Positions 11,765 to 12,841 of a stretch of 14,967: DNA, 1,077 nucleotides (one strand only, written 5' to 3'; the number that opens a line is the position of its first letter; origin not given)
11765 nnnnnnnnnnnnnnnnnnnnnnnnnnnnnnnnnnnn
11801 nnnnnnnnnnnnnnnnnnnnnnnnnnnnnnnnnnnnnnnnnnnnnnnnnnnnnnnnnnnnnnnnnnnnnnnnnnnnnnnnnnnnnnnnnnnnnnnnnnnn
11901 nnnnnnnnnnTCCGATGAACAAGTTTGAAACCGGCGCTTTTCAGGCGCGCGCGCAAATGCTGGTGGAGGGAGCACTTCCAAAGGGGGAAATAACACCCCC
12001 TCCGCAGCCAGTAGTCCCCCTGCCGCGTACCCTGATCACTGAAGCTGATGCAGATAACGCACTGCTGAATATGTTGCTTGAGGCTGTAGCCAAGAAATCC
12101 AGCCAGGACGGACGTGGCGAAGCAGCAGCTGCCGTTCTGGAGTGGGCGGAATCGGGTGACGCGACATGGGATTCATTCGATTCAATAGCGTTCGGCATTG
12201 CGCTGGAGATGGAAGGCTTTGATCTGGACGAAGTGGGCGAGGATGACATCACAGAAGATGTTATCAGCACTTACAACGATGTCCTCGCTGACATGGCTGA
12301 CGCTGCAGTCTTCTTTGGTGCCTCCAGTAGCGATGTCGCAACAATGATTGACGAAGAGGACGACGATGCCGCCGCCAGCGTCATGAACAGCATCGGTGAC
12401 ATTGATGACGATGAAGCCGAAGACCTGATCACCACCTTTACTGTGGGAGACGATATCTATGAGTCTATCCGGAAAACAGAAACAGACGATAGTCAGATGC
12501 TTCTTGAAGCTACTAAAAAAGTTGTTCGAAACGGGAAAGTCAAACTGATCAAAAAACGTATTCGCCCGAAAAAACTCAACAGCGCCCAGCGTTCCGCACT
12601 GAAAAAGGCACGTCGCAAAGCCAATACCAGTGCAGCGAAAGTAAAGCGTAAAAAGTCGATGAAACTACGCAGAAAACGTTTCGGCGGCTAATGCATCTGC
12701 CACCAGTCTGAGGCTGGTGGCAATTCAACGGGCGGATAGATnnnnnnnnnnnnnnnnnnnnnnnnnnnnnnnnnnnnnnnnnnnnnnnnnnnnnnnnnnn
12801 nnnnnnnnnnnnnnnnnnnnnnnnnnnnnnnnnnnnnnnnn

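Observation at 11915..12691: Protein with acidic core and ~45-residue polybasic C-terminal tail in the structural operon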

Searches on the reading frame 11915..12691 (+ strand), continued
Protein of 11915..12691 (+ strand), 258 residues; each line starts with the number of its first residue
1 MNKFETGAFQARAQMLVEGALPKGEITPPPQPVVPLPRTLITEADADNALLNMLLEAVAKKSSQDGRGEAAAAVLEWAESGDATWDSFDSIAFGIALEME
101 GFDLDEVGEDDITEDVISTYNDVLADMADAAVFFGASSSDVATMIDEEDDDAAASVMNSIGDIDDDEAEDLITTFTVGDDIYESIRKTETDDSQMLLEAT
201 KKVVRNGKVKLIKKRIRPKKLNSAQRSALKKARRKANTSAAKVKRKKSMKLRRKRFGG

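Call 58: search_dna_similar(query=P0201, collection=phages, mode=protein, max_evalue=0.01, max_rows=40, rows=spread)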
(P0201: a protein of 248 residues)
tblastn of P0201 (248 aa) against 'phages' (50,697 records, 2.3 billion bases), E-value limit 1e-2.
Records with a match: 21; places in all: 21; records where one place covers at least 80% of the query: 1.
Best place of each record, by identity: <60% 21.
By first word of the organism name: Escherichia 13; Salmonella 2; Enterobacteria 2; Xanthomonas 1; Cronobacter 1; Acinetobacter 1; Punavirus 1.
By host as written in the record: Escherichia coli 7; - 5; Salmonella enterica subsp. enterica serovar Indiana J46 2; Escherichia sp. STEC O157 2; Xanthomonas campestris pv. campestris str. 8004 1; Cronobacter sakazakii ATCC 29544 1; Escherichia coli strain MG1655 Z1 1; Acinetobacter baumannii 1; and 1 more.
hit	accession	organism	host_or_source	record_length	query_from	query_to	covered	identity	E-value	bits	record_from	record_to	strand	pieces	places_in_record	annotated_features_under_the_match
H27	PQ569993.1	Xanthomonas phage Rb1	Xanthomonas campestris pv. campestris ...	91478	12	234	90%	41.3%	3e-31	127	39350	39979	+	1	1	hypothetical protein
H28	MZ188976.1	Cronobacter phage JK004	Cronobacter sakazakii ATCC 29544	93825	94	234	57%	34.0%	2e-3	45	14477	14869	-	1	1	hypothetical protein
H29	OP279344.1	Escherichia phage P1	Escherichia coli strain MG1655 Z1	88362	94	234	57%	33.3%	1e-5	52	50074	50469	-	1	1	hypothetical protein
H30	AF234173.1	Escherichia phage P1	-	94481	94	234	57%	33.3%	1e-5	52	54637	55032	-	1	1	21: gp21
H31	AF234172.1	Escherichia phage P1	-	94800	94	234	57%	33.3%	1e-5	52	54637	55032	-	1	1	21: gp21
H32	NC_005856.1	Escherichia phage P1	Escherichia coli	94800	94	234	57%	33.3%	1e-5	52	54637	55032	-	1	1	21: gp21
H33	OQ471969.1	Acinetobacter phage vB_AbaM_ABMM1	Acinetobacter baumannii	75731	83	232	60%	31.3%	2e-4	48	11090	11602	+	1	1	hypothetical protein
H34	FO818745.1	Escherichia phage RCS47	Escherichia coli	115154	94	234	57%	32.6%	4e-5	50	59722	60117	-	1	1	21: tail tube protein Gp21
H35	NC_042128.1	Escherichia phage RCS47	Escherichia coli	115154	94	234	57%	32.6%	4e-5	50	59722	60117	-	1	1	21: tail tube protein Gp21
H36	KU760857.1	Salmonella phage SJ46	Salmonella enterica subsp. enterica ...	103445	94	234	57%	32.6%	4e-5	50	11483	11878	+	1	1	tail tube protein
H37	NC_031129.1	Salmonella phage SJ46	Salmonella enterica subsp. enterica ...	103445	94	234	57%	32.6%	4e-5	50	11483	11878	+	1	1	tail tube protein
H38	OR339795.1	Escherichia phage phi456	Escherichia coli MC1061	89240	94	234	57%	32.6%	4e-5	50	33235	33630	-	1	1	hypothetical protein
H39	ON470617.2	Escherichia phage vB_EcoM-813R1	Escherichia coli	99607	94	234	57%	32.6%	5e-5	50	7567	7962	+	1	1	tail protein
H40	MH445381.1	Escherichia phage P1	Escherichia coli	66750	94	234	57%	32.6%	5e-5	50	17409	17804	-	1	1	baseplate or tail tube protein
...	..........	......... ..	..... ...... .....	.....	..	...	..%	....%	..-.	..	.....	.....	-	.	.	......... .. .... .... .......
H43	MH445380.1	Escherichia phage P1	Escherichia coli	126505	94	234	57%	32.6%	5e-5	50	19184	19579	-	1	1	baseplate or tail tube protein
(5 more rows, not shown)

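Call 63: fold_search(model_id=the predicted structure, library=viral)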
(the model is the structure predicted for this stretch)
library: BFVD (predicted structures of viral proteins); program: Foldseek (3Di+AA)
matches with E <= 10: 474; with E <= 0.001: 1
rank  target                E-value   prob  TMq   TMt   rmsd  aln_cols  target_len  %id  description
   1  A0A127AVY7            7.0e-05  0.99  0.13  0.11  18.4       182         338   31  Uncharacterized protein [Bacillus phage SP-15]
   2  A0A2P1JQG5            1.5e-01  0.35  0.18  0.21  17.3       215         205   10  (no name in the UniProt tables at hand)
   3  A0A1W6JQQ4            2.0e-01  0.25  0.19  0.21  29.0       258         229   16  (no name in the UniProt tables at hand)
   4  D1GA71                3.5e-01  0.06  0.10  0.10  25.7       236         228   12  NS3 protein [Bluetongue virus]
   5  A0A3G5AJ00            3.7e-01  0.14  0.14  0.07  21.5       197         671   11  Uncharacterized protein [Sylvanvirus sp.]
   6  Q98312                4.1e-01  0.25  0.21  0.14  17.6       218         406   13  MC146R [Molluscum contagiosum virus subtype 1]
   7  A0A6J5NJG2            4.1e-01  0.15  0.15  0.10  26.0       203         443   16  Uncharacterized protein [uncultured Caudovirales phage]
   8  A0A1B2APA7            4.3e-01  0.10  0.14  0.07  21.4       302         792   11  (no name in the UniProt tables at hand)
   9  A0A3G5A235            4.6e-01  0.20  0.19  0.12  18.3       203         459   12  Uncharacterized protein [Harvfovirus sp.]
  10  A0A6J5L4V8            4.6e-01  0.13  0.14  0.15  26.3       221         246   14  Uncharacterized protein [uncultured Caudovirales phage]
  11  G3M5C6                5.1e-01  0.33  0.20  0.27  16.2       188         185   13  Uncharacterized protein [Mycobacterium phage Redi]
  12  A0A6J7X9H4            5.1e-01  0.14  0.15  0.12  17.7       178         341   20  Uncharacterized protein [uncultured Caudovirales phage]
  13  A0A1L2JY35            5.3e-01  0.20  0.16  0.22  15.7       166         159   11  Uncharacterized protein [Aeribacillus phage AP45]
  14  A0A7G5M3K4            5.3e-01  0.20  0.15  0.20  18.2       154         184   12  (no name in the UniProt tables at hand)
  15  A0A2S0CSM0            5.6e-01  0.09  0.13  0.12  28.1       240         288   11  Uncharacterized protein [Bacillus phage BCP12]
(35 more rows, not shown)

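Call 68: find_related_loci(query=A2, collection=genome_contigs, flank=7000)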
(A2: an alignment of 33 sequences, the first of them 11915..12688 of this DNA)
Query A2 (258 aa) in genome_contigs; peptide patterns used: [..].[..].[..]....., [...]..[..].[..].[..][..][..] (x = any residue, [..] = any of these).
191 stretches matched a pattern; 33 encode a relative of the query (tblastn E <= 1e-3); 33 distinct loci.
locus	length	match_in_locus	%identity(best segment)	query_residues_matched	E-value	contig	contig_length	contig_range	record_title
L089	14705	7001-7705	50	14-257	2e-54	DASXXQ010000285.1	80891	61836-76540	MAG TPA_asm: Buttiauxella sp. isolate SMAG_U4802 k141_3503554, whole genome shotgun sequence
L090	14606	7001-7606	46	24-255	3e-45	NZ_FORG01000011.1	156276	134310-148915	Xenorhabdus mauleonii strain DSM 17908, whole genome shotgun sequence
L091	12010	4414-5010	46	31-255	9e-44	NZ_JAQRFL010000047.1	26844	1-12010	Xenorhabdus khoisanae strain SF87 RM10_47, whole genome shotgun sequence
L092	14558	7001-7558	49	52-255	2e-43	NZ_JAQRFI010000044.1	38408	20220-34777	Xenorhabdus yunnanensis strain XENO-10 contig00044, whole genome shotgun sequence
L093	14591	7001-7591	44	43-255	3e-41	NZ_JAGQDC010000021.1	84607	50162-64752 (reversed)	Serratia silvae strain Arafor3 NODE_21_covk_47.372992_covr_99.93505, whole genome shotgun sequence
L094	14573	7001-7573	45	49-255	6e-40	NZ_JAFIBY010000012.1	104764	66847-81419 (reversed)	Serratia sp. PL17 Ga0418748_12, whole genome shotgun sequence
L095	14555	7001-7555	49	53-255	2e-39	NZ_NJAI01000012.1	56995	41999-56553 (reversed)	Xenorhabdus hominickii strain DSM 17903 Xhom_12, whole genome shotgun sequence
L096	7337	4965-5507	44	45-241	3e-34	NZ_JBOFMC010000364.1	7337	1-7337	MAG: Shewanella sp. isolate WFFMC_MAG_324 k139_2089_flag=0_multi=28.0113_len=7337, whole genome shotgun sequence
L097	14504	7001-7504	42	67-255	1e-33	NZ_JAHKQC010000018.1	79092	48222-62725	Pseudoalteromonas sp. C2R02 C2R02_C2R02_contig_9, whole genome shotgun sequence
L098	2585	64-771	37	2-257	5e-33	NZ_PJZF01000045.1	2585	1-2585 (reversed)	Chimaeribacter californicus strain 2015-Iso6 NODE_46_length_2585_cov_5.10097_ID_4672, whole genome shotgun sequence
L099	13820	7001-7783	38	2-250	5e-32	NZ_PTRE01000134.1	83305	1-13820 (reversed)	Escherichia sp. MOD1-EC7003 MOD1-EC7003_134_length_83305_cov_41, whole genome shotgun sequence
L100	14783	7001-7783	38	2-250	7e-32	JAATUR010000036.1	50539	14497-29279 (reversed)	Escherichia coli strain SCPM-O-B-8794 36length=50539, whole genome shotgun sequence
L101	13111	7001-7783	38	2-250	5e-32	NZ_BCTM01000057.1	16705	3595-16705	Kluyvera cryocrescens NBRC 102467, whole genome shotgun sequence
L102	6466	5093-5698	39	56-255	1e-30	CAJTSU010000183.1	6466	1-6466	MAG TPA_asm: uncultured Mailhella sp. isolate MGBC107932 genome assembly, contig: MGBC107932.183, whole genome shotgun s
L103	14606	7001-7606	39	56-255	8e-30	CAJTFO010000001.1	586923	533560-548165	Desulfovibrionaceae bacterium isolate A70_62_DF_DSS genome assembly, contig: MGBC000161.1, whole genome shotgun sequence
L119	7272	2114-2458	34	165-255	9e-9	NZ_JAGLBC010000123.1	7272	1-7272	MAG: Psychrobacter sp. isolate bin7 NODE_8621_length_7272_cov_23.603575, whole genome shotgun sequence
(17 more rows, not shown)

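Call 71: search_protein_families(library=phrogs, proteins=[L119:233-1606:+, L119:1643-2545:+, L119:2620-3159:+, L119:3613-3942:+, L119:3908-5398:+, L119:5402-6025:+, L119:6100-6720:+, L119:6730-7233:+], max_evalue=0.001)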
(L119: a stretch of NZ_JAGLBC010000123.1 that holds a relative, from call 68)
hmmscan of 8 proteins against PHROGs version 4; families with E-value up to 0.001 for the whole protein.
L119:233-1606:+ (457 aa): 1 family
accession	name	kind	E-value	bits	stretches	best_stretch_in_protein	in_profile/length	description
phrog_1036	-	tail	4e-62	212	1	136-457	213-531/531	tail sheath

L119:1643-2545:+ (300 aa): 1 family
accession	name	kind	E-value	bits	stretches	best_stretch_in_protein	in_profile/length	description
phrog_1053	-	unknown function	5.2e-46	158.4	1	19-274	24-230/230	-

L119:2620-3159:+ (179 aa): 2 families
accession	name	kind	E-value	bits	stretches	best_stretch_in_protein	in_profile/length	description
phrog_1620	-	moron, auxiliary metabolic gene and host takeover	4.2e-16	60.4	1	4-176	10-171/200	Hdf-like antirestriction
phrog_6398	-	unknown function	1.5e-15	58.3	1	2-176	5-168/313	-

L119:3613-3942:+ (109 aa): 1 family
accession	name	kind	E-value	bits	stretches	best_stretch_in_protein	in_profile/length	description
phrog_4683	-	unknown function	7.1e-31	107.4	1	1-108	4-113/114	-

L119:3908-5398:+ (496 aa): 1 family
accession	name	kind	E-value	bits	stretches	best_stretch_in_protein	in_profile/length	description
phrog_1369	-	tail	9.9e-125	418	1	19-496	13-489/489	baseplate protein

L119:5402-6025:+ (207 aa): 1 family
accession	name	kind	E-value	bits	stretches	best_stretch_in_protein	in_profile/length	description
phrog_4620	-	unknown function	8.9e-55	187.1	1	6-202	3-198/353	-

L119:6100-6720:+ (206 aa): 1 family
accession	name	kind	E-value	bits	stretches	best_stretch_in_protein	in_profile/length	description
phrog_1120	-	tail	1.2e-36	126.8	1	4-171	6-169/170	tail tube protein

L119:6730-7233:+ (167 aa): 1 family
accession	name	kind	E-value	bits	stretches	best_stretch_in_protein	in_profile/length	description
phrog_5551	-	unknown function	8.9e-28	98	1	10-143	14-142/147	-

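Call 83: search_protein_families(library=pfam, proteins=[L086:3353-5077:+], max_evalue=0.01)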
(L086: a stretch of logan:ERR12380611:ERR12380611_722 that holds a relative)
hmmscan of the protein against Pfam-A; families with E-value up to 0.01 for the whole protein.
L086:3353-5077:+ (574 aa): 18 families
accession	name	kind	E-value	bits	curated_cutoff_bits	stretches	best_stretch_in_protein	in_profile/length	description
PF03420.18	Peptidase_S77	-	3.3e-14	53.3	27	1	35-157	45-163/198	Prohead core protein serine protease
PF13166.12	AAA_13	-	1.2e-06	28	36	1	296-481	267-450/713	AAA domain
PF19220.6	Rod_CreS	-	6.6e-06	25.8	100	1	328-495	20-187/359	Crescentin, rod domain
PF06009.19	Laminin_II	-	2.1e-05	25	33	1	296-374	16-91/138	Laminin Domain II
PF25450.1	Rab11-FIP3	-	0.00018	22.2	31.9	0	400-467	42-109/125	Rab11-FIP3-like domain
PF08614.16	ATG16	-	0.0004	21.1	33.7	0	243-350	78-187/200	Autophagy protein 16 (ATG16)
PF05622.17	HOOK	-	0.00064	19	35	0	237-389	295-451/514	HOOK protein coiled-coil region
PF07889.17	DUF1664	-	0.00071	20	34.6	0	396-465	50-119/124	Protein of unknown function (DUF1664)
PF12795.12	MscS_porin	-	0.0014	18.7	34.4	0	325-464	34-173/238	Mechanosensitive ion channel porin domain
PF05911.16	FPP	-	0.0014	17.4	40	1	229-457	587-822/871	Filament-like plant protein, long coiled-coil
PF04849.18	HAP1_N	-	0.0015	18.2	33.9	1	248-467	101-298/307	HAP1 N-terminal conserved region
PF00261.25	Tropomyosin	-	0.0021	18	38.6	0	317-468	16-195/242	Tropomyosin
PF05557.18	MAD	-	0.0022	16.9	30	1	320-438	103-223/661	Mitotic checkpoint protein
PF05659.16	RPW8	-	0.0032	17.6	30.4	0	400-489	27-112/139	Arabidopsis broad-spectrum mildew resistance protein RPW8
PF09177.16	STX6_10_61_N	-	0.0039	18.1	29.4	0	222-284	10-72/99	Syntaxin 6/10/61, N-terminal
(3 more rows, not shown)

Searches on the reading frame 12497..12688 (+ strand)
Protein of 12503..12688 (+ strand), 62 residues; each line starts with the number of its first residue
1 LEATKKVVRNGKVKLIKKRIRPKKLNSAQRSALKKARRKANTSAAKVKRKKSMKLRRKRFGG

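Call 48: search_protein_families(library=pfam, proteins=[window:12503-12688:+], max_evalue=10)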
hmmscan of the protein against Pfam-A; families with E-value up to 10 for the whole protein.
seq(62 aa): 1 family
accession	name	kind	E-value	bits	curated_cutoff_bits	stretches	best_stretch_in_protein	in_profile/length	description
PF21600.2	ZSWIM1-3_helical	-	0.4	11.1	27.3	1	14-55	1-42/126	ZSWIM1/3, helical domain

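Call 97: predict_structure(alignment_id=A4)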
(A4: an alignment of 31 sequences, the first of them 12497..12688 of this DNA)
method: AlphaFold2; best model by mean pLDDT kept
length: 64 residues; sequences in the alignment: 31
mean_pLDDT: 88.9   pTM: 0.47
mean pLDDT of the five models: 88.9, 88.2, 87.1, 84.5, 80.2
residues with pLDDT >= 90: 39; 70-90: 20; 50-70: 5; < 50: 0
segments of 3 or more residues with pLDDT < 50: none
pLDDT, mean of each block of 10 residues (from residue 1): 79 90 89 94 94 94 77
secondary structure, 60 per line:
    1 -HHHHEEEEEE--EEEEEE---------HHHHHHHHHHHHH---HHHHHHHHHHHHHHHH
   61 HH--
elements in order: H2-5 E6-11 E14-19 H29-41 H45-62
